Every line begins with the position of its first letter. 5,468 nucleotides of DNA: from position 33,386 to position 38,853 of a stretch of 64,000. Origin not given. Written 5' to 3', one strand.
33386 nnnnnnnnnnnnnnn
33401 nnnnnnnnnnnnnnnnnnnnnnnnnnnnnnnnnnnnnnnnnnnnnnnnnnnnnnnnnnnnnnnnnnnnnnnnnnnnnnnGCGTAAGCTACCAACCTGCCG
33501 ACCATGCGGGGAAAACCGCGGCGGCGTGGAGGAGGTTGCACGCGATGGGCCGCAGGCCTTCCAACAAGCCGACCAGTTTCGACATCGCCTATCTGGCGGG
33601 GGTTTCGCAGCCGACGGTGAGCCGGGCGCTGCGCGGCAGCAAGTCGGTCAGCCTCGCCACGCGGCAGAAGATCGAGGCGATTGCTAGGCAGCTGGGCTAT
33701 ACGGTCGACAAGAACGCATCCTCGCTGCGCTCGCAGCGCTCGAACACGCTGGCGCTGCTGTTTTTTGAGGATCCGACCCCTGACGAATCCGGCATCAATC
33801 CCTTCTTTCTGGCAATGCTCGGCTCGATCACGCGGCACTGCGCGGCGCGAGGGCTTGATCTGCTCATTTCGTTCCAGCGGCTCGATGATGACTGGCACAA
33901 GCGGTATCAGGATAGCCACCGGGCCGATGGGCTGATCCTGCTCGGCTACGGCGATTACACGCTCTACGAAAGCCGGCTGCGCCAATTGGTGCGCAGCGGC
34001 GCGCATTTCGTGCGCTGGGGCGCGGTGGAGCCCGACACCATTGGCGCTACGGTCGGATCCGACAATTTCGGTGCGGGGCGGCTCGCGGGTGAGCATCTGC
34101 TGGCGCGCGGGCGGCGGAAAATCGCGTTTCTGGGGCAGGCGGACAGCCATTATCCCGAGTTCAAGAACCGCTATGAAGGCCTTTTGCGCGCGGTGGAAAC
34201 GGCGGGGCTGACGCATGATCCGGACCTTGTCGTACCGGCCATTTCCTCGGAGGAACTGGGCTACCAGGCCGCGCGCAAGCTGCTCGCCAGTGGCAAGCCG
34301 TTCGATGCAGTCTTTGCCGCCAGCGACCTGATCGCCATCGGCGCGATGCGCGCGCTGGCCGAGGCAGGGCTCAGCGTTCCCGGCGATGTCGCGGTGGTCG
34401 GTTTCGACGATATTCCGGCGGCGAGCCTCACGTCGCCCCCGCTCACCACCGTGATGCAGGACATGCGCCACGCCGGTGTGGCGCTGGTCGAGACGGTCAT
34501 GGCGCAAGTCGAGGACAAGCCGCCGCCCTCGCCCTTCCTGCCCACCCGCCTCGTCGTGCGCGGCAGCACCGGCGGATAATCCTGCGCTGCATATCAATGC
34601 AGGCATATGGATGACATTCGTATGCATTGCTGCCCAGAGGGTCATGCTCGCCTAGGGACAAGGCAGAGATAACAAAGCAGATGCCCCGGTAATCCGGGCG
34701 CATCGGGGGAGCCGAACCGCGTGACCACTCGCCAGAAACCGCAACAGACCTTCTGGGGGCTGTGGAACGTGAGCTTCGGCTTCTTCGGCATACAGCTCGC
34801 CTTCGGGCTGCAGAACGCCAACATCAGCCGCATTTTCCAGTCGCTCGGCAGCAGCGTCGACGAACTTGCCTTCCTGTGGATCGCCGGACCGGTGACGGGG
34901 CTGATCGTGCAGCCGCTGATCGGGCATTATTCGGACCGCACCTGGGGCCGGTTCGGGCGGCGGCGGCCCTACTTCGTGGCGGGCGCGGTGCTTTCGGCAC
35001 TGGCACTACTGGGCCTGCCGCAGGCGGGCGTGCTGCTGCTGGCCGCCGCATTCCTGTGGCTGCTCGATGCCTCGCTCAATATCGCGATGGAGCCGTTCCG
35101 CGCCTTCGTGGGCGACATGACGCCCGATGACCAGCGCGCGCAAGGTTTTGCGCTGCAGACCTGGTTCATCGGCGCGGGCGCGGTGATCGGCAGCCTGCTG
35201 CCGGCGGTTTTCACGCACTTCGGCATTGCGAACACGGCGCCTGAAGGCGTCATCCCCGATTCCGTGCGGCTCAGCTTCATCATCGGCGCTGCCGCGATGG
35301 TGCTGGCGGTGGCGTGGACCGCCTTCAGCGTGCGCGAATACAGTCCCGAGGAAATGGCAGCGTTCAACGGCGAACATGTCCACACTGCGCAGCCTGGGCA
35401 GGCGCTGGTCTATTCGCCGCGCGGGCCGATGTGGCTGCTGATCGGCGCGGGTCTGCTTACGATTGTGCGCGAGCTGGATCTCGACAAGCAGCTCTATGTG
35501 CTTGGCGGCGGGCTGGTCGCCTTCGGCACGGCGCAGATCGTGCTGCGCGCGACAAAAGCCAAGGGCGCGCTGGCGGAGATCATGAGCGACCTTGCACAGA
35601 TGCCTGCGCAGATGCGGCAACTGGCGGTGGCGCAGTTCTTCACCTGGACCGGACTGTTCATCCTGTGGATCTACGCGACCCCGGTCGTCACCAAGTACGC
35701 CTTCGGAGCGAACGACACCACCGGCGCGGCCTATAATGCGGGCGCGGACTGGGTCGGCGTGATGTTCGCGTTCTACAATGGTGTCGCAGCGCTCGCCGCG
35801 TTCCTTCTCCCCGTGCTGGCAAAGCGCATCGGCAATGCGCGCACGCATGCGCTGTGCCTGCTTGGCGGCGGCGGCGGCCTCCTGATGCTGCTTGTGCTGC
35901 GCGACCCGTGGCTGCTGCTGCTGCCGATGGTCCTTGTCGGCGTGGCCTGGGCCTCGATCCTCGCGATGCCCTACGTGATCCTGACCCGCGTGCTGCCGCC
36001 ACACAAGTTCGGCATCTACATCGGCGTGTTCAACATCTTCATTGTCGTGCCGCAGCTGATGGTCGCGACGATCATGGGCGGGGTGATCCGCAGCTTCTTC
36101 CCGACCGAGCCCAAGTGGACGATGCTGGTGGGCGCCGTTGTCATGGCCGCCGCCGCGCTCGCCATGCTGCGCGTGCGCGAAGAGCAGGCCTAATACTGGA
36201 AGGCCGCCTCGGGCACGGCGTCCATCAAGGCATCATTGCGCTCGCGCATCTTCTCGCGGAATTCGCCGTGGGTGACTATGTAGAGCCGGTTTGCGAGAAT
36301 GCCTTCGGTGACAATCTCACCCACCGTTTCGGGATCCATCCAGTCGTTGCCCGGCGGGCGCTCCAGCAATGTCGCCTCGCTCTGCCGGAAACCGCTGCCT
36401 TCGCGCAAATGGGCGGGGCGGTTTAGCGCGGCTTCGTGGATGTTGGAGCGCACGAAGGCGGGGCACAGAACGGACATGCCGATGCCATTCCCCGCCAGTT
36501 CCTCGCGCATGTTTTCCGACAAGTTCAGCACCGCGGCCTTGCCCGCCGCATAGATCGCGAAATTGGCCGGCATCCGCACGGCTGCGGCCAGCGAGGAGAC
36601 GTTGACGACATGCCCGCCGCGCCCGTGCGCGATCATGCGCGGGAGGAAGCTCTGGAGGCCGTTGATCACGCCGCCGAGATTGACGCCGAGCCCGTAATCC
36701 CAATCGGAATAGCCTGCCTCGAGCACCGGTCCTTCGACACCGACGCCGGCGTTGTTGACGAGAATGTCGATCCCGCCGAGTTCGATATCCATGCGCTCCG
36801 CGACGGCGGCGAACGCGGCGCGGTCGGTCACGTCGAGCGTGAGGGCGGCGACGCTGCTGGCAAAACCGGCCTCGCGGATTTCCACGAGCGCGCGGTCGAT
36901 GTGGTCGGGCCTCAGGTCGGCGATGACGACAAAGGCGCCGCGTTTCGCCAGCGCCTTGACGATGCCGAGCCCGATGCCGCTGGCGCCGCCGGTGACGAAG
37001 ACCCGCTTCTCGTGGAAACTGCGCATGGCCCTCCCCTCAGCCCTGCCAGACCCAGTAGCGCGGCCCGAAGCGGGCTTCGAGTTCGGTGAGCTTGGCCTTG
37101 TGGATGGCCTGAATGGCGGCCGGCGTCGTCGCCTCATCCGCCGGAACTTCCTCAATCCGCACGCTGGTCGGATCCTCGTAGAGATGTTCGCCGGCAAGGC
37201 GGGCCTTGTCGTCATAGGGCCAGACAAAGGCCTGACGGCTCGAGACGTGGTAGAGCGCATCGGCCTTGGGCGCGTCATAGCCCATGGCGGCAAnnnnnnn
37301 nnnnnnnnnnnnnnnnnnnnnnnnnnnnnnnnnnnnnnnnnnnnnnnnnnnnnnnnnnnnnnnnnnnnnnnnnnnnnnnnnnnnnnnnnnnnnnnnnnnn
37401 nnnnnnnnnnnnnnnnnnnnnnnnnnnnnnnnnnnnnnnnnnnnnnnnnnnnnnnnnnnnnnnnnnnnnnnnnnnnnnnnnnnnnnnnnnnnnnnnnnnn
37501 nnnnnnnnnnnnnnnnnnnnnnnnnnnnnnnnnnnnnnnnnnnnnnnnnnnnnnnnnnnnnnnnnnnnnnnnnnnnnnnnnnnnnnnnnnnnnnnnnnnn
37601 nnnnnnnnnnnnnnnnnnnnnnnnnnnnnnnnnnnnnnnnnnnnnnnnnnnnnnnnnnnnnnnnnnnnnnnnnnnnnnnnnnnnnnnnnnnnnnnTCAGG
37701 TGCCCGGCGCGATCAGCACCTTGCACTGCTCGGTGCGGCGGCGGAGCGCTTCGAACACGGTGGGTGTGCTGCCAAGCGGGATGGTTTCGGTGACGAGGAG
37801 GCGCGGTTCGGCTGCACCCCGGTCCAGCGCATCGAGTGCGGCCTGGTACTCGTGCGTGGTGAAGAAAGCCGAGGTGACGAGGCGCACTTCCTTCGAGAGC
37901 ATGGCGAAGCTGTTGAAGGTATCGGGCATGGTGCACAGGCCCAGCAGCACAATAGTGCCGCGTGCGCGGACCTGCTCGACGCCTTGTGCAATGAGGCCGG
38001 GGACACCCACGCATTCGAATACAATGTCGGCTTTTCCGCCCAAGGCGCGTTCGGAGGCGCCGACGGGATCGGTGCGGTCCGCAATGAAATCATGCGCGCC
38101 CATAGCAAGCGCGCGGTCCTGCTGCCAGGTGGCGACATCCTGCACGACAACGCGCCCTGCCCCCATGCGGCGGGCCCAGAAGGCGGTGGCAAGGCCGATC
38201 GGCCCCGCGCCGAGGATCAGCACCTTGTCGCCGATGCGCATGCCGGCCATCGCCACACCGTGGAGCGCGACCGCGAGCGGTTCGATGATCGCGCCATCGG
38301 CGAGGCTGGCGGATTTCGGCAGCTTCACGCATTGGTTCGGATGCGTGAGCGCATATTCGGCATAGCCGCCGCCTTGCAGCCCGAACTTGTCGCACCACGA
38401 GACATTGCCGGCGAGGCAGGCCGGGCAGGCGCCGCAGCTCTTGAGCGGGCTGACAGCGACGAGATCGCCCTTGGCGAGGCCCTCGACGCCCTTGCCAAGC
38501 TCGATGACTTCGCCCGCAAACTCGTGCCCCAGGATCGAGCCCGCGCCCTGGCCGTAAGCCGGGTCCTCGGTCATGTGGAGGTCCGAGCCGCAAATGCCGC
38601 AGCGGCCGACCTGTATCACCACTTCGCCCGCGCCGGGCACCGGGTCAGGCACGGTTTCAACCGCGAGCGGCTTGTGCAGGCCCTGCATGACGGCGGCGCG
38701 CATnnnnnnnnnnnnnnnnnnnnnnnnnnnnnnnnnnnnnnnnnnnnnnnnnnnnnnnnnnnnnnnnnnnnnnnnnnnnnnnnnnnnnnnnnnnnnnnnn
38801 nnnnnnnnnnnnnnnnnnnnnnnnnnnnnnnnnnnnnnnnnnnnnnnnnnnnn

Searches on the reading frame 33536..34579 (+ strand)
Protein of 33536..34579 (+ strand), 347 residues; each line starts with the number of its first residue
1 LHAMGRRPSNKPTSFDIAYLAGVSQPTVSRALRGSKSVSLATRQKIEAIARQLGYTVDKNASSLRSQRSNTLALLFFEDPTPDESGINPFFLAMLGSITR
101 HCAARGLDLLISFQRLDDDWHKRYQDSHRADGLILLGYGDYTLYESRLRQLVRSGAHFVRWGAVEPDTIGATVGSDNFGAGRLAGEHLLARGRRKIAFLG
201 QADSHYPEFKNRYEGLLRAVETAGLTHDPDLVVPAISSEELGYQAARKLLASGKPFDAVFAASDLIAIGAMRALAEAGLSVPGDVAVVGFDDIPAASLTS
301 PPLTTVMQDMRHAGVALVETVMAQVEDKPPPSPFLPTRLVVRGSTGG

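Call 63: search_protein_families(library=pfam, proteins=[window:33536-34579:+], max_evalue=0.00001)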
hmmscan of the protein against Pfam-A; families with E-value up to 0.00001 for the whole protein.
window:33536-34579:+ (347 aa): 4 families
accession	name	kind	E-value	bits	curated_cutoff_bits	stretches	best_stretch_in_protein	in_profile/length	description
PF13377.12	Peripla_BP_3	-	1.5e-36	126.4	26.5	1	186-345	2-167/167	Periplasmic binding protein-like domain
PF00532.27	Peripla_BP_1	-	1.5e-22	80.8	22.2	1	88-325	13-261/281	Periplasmic binding proteins and sugar binding domain of LacI family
PF00356.27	LacI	-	5.4e-14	52.1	27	1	16-56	4-44/46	Bacterial regulatory proteins, lacI family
PF13407.12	Peripla_BP_4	-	3.8e-13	50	35.1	1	153-328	78-257/258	Periplasmic binding protein domain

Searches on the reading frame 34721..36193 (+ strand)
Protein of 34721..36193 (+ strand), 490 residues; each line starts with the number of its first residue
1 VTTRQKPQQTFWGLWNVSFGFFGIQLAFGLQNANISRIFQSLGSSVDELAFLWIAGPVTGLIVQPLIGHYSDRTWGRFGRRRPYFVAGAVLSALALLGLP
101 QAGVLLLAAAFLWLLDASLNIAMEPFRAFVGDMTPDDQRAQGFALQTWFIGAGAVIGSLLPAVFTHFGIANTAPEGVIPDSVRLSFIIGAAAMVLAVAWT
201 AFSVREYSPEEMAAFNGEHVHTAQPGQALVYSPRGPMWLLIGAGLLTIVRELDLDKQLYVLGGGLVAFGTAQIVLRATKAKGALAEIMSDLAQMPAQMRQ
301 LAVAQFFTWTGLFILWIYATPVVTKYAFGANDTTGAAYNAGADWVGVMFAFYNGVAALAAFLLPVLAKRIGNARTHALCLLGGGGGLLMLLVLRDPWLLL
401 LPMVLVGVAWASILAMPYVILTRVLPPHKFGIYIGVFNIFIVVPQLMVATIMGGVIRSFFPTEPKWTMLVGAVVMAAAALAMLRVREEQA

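Call 14: search_protein_families(library=pfam, proteins=[window:34721-36193:+], max_evalue=0.00001)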
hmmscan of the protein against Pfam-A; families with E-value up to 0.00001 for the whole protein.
window:34721-36193:+ (490 aa): 2 families
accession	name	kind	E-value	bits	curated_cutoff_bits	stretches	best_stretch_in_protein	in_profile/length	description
PF07690.21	MFS_1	-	2.3e-26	93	33.4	2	18-246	2-214/347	Major Facilitator Superfamily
PF13347.12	MFS_2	-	2.3e-09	36.8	27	1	52-210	38-199/427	MFS/sugar transport protein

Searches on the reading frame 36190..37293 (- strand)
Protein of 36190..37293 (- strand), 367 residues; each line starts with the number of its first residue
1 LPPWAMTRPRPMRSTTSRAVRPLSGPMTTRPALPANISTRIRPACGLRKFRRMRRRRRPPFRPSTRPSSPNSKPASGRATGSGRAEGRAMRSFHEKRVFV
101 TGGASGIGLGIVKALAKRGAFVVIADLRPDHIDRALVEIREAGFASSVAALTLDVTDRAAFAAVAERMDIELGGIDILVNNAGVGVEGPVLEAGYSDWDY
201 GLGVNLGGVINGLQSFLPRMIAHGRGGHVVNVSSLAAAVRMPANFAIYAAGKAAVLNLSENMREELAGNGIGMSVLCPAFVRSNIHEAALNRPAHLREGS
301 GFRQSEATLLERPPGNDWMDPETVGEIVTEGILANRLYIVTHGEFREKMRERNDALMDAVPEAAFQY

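Call 14: search_protein_families(library=pfam, proteins=[window:36190-37293:-], max_evalue=0.00001)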
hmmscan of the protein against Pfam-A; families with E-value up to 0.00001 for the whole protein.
window:36190-37293:- (367 aa): 3 families
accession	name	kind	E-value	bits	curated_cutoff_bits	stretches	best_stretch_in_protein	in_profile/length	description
PF00106.31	adh_short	-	1.4e-45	155.6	26.6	1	96-288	1-189/195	short chain dehydrogenase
PF13561.12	adh_short_C2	-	3.5e-32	112.3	27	1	104-291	3-186/236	Enoyl-(Acyl carrier protein) reductase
PF08659.16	KR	-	5.6e-11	43.1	22.6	1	98-263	3-164/180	KR domain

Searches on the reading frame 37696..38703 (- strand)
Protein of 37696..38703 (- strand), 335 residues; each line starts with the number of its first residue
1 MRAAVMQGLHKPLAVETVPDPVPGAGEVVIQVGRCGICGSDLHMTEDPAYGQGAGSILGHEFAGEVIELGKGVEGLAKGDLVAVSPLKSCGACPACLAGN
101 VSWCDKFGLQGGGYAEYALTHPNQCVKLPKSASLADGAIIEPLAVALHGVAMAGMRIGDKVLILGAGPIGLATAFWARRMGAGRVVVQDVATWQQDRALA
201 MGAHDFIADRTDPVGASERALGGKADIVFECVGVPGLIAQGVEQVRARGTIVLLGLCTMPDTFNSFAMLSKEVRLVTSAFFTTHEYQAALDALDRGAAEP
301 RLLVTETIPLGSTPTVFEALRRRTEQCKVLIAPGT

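Call 14: search_protein_families(library=pfam, proteins=[window:37696-38703:-], max_evalue=0.00001)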
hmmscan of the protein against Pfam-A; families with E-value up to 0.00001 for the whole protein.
window:37696-38703:- (335 aa): 4 families
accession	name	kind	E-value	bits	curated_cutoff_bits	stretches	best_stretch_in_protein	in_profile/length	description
PF08240.17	ADH_N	-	1.9e-27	96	23.5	1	24-130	1-104/104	Alcohol dehydrogenase GroES-like domain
PF00107.32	ADH_zinc_N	-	2.6e-23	82.8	31.8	1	168-294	1-128/129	Zinc-binding dehydrogenase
PF16912.11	Glu_dehyd_C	-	3.5e-11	43.4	34.9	1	159-319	32-200/211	Glucose dehydrogenase C-terminus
PF13602.12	ADH_zinc_N_2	-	1.7e-06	29.4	27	1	201-330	1-133/134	Zinc-binding dehydrogenase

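Call 45: search_solved_structures(query=window:37696-38703:-, max_evalue=1e-30)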
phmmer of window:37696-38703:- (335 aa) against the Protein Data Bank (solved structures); distinct sequences matched with E-value up to 1e-30: 16.
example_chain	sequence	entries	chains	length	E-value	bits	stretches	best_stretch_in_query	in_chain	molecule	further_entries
4ej6_A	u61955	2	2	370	2.2e-44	155.3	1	13-333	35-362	Putative zinc-binding dehydrogenase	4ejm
1e3j_A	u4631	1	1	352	5.3e-42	147.5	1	12-331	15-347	NADP(H)-DEPENDENT KETOSE REDUCTASE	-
3qe3_A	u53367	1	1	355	2.3e-41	145.4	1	13-322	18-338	Sorbitol dehydrogenase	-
1pl6_A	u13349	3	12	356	1.5e-39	139.4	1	13-322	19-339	Sorbitol dehydrogenase | human sorbitol dehydrogenase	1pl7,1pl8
6ie0_A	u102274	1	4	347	7.4e-38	133.9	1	10-333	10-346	(R,R)-butanediol dehydrogenase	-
6dkh_A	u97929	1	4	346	9.7e-37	130.2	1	28-328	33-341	L-idonate 5-dehydrogenase (NAD(P)(+))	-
4ilk_A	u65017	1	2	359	2.6e-36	128.8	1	18-331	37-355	Starvation sensing protein rspB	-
2dfv_A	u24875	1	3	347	6.4e-36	127.5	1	18-260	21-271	Probable L-threonine 3-dehydrogenase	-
2d8a_A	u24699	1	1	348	7.2e-36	127.4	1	18-260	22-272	Probable L-threonine 3-dehydrogenase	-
7y9p_A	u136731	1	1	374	1e-34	123.6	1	22-295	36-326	Xylitol dehydrogenase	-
3m6i_A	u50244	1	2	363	1.6e-34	123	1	25-320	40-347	L-arabinitol 4-dehydrogenase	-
5vm2_A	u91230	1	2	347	2.5e-34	122.3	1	17-318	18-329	Alcohol dehydrogenase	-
3gfb_A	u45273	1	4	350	2.9e-33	118.8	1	18-266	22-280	L-threonine 3-dehydrogenase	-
4cpd_A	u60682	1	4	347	8.2e-32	114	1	2-331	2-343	ALCOHOL DEHYDROGENASE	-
6z42_A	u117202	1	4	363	3.9e-31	111.8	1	1-321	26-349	Alcohol dehydrogenase, zinc-containing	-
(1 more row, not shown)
